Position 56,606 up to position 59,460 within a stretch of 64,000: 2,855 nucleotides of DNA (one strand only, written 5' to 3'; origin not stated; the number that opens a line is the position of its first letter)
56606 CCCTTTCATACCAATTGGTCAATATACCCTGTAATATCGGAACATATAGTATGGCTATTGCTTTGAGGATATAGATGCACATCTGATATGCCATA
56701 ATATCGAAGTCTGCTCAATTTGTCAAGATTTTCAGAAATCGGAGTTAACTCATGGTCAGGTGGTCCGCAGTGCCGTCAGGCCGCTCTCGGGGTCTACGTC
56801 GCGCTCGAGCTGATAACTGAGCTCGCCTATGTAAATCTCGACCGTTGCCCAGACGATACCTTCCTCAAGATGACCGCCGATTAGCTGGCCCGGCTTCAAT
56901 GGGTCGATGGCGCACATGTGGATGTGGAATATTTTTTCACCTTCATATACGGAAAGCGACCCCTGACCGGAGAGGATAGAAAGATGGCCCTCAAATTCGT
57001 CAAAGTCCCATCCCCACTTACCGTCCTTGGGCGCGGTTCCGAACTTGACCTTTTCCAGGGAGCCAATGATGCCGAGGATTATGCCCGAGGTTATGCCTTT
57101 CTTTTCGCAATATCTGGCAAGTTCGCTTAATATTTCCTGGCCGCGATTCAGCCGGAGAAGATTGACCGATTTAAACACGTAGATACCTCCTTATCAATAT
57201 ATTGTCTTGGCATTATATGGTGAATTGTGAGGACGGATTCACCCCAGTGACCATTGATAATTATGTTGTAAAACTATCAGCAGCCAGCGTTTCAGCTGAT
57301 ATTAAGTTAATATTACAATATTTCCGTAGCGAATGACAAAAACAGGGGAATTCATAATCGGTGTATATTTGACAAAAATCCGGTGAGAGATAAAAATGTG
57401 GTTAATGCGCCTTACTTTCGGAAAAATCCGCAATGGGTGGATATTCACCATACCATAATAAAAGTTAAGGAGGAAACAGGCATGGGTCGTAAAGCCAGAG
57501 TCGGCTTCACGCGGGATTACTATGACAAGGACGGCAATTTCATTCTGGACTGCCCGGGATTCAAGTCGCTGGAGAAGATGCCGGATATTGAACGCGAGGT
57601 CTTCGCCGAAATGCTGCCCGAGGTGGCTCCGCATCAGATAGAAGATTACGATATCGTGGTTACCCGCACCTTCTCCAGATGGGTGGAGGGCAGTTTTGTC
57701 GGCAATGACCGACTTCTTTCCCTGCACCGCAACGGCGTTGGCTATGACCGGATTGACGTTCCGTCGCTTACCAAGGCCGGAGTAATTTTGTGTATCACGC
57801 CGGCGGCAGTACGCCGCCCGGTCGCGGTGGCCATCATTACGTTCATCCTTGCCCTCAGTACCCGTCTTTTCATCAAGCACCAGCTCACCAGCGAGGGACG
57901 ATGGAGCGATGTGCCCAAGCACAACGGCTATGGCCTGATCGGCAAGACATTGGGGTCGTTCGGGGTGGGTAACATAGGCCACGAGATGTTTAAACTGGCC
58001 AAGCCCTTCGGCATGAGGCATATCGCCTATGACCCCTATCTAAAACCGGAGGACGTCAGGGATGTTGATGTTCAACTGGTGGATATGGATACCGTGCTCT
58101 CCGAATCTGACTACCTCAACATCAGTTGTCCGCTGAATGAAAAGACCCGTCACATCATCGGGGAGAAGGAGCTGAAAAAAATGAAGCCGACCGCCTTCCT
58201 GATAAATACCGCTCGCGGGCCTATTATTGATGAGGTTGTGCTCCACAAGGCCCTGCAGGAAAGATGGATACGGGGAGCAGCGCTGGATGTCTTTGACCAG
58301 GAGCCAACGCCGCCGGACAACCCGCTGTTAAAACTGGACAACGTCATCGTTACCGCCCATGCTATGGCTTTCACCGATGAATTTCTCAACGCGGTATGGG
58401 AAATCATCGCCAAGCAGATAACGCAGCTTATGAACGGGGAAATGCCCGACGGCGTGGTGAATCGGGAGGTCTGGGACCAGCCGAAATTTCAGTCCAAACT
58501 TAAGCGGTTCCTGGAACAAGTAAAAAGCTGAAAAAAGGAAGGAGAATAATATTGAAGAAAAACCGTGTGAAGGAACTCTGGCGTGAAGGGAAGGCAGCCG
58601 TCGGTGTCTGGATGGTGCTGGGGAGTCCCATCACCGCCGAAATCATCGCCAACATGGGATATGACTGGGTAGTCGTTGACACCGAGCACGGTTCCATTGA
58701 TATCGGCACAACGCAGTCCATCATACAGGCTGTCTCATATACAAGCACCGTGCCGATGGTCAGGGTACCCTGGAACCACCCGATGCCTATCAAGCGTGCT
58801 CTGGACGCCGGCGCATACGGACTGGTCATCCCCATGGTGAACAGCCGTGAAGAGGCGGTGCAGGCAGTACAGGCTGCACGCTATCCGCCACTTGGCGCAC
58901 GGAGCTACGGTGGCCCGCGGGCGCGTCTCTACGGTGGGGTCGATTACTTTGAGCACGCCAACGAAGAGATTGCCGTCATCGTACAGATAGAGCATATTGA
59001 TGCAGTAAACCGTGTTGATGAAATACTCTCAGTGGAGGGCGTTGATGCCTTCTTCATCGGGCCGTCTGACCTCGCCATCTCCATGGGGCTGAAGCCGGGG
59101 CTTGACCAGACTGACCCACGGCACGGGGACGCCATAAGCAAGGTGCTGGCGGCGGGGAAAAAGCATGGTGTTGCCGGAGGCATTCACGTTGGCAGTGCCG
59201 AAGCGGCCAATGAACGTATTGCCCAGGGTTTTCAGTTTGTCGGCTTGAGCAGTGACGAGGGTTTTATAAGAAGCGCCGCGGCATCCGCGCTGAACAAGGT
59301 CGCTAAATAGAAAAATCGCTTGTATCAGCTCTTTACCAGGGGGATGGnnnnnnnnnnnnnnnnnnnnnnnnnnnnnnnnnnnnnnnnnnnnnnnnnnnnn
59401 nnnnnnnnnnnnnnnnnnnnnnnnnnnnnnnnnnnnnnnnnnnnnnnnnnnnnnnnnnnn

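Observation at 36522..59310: ~23-kb oxidoreductase-dense catabolic island with no kinase and no dedicated regulator visible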

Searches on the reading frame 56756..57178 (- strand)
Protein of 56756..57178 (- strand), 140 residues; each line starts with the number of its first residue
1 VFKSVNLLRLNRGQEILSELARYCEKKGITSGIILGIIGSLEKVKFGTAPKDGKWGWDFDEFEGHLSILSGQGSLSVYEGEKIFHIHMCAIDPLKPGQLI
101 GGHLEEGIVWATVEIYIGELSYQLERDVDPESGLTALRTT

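Call 5: search_protein_families(library=pfam, proteins=[window:56756-57178:-])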
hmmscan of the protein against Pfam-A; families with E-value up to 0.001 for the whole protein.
window:56756-57178:- (140 aa): 1 family
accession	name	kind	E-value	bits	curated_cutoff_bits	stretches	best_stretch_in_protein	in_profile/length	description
PF03479.20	PCC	-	2.4e-22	79.9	25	1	7-121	4-116/117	Plants and Prokaryotes Conserved (PCC) domain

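Call 8: search_protein_families(library=ncbifam, proteins=[window:56756-57178:-], max_evalue=0.00001)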
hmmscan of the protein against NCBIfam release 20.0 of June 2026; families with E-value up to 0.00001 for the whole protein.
window:56756-57178:- (140 aa): 0 families

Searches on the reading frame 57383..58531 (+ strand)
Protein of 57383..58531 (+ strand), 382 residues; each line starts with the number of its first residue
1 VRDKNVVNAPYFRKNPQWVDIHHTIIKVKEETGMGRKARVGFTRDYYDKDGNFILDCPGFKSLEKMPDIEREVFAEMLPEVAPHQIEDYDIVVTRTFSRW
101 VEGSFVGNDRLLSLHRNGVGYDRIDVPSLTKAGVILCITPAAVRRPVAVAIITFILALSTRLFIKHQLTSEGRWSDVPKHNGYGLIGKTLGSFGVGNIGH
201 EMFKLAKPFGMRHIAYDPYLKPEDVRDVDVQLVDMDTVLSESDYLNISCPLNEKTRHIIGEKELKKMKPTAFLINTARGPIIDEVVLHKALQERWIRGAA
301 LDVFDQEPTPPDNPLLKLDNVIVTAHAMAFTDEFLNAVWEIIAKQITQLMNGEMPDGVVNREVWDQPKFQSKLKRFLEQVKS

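Call 5: search_protein_families(library=pfam, proteins=[window:57383-58531:+])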
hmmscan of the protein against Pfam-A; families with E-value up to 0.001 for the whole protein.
window:57383-58531:+ (382 aa): 2 families
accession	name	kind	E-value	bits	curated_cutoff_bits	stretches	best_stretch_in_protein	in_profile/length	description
PF02826.25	2-Hacid_dh_C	-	1.3e-56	191.2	25.1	1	153-326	2-176/178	D-isomer specific 2-hydroxyacid dehydrogenase, NAD binding domain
PF00389.36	2-Hacid_dh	-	2.9e-10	40.4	24.6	1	64-360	16-134/134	D-isomer specific 2-hydroxyacid dehydrogenase, catalytic domain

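Call 8: search_protein_families(library=ncbifam, proteins=[window:57383-58531:+], max_evalue=0.00001)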
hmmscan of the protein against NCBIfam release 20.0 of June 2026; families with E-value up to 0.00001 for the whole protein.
window:57383-58531:+ (382 aa): 21 families
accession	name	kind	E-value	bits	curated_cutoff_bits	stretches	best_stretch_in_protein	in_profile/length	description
TIGR01327.1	PGDH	equivalog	1.5e-65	222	454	1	69-378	21-328/525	phosphoglycerate dehydrogenase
NF009714.1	PRK13243.1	equivalog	3.8e-64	217.1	455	1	80-364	37-327/332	glyoxylate reductase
NF011938.0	PRK15409.1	equivalog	2.6e-44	151.6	492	1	118-363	74-322/324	glyoxylate/hydroxypyruvate reductase GhrB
NF005069.0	PRK06487.1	equivalog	4.5e-44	150.8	448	1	115-353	74-314/320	2-hydroxyacid dehydrogenase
NF041369.1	Dhydh_Halo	equivalog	7.7e-43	146.9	400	1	85-354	37-299/305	D-2-hydroxyacid dehydrogenase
NF008759.0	PRK11790.1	equivalog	7.3e-39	133.6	404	1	84-360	50-327/410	phosphoglycerate dehydrogenase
NF005387.0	PRK06932.1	equivalog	4.2e-36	124.5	492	1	118-346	73-306/314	2-hydroxyacid dehydrogenase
NF006263.0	PRK08410.1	equivalog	7.9e-35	120.7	389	1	74-352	28-309/311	D-2-hydroxyacid dehydrogenase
NF005750.0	PRK07574.1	equivalog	1.5e-30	106.5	329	1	86-329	88-336/386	NAD-dependent formate dehydrogenase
NF000492.1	vanH_gen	exception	1.5e-29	103.1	540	1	118-337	74-298/312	D-lactate dehydrogenase VanH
NF005027.0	PRK06436.1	equivalog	3.3e-28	98.7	261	1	116-364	55-293/303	2-hydroxyacid dehydrogenase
NF001309.0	PRK00257.1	equivalog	9.1e-26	90.7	434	1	82-327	31-255/379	4-phosphoerythronate dehydrogenase PdxB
NF000371.1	vanH_Agroup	exception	3.5e-24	85.6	700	1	144-340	102-306/322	VanH-A/VanH-Pt family D-lactate dehydrogenase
NF000004.1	vanH-D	exception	8.1e-21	74.5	550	1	118-335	80-302/323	D-lactate dehydrogenase VanH-D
NF000112.1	vanH-Amyco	exception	1.7e-20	73.6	625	1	118-307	103-284/348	VanH-AOV family D-lactate dehydrogenase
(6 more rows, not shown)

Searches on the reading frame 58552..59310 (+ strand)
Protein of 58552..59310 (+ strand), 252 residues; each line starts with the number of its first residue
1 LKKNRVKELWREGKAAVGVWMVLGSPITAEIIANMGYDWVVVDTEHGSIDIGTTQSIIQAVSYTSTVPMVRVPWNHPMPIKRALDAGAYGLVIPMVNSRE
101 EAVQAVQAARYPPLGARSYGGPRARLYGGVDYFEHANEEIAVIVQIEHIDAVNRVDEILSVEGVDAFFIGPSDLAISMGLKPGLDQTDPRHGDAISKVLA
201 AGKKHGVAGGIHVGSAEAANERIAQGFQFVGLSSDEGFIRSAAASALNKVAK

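Call 5: search_protein_families(library=pfam, proteins=[window:58552-59310:+])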
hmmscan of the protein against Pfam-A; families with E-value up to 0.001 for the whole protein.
window:58552-59310:+ (252 aa): 1 family
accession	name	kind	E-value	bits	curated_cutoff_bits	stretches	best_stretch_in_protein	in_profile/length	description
PF03328.21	HpcH_HpaI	-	3.4e-40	138.1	25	1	18-239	3-218/221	HpcH/HpaI aldolase/citrate lyase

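Call 8: search_protein_families(library=ncbifam, proteins=[window:58552-59310:+], max_evalue=0.00001)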
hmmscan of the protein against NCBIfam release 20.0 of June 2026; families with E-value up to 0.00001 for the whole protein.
window:58552-59310:+ (252 aa): 4 families
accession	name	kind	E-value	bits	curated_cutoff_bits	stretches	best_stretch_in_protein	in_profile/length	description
NF007849.0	PRK10558.1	equivalog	9.3e-60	202.2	393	1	4-247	8-251/256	2-dehydro-3-deoxyglucarate aldolase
TIGR02311.1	HpaI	equivalog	1.3e-59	201.7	368.8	1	4-246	1-244/249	4-hydroxy-2-oxoheptanedioate aldolase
TIGR03239.1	GarL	equivalog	1.4e-58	198.4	406.75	1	4-247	1-244/249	2-dehydro-3-deoxyglucarate aldolase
NF007521.0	PRK10128.1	equivalog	1.1e-41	143.1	441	1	3-237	6-241/267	2-keto-3-deoxy-L-rhamnonate aldolase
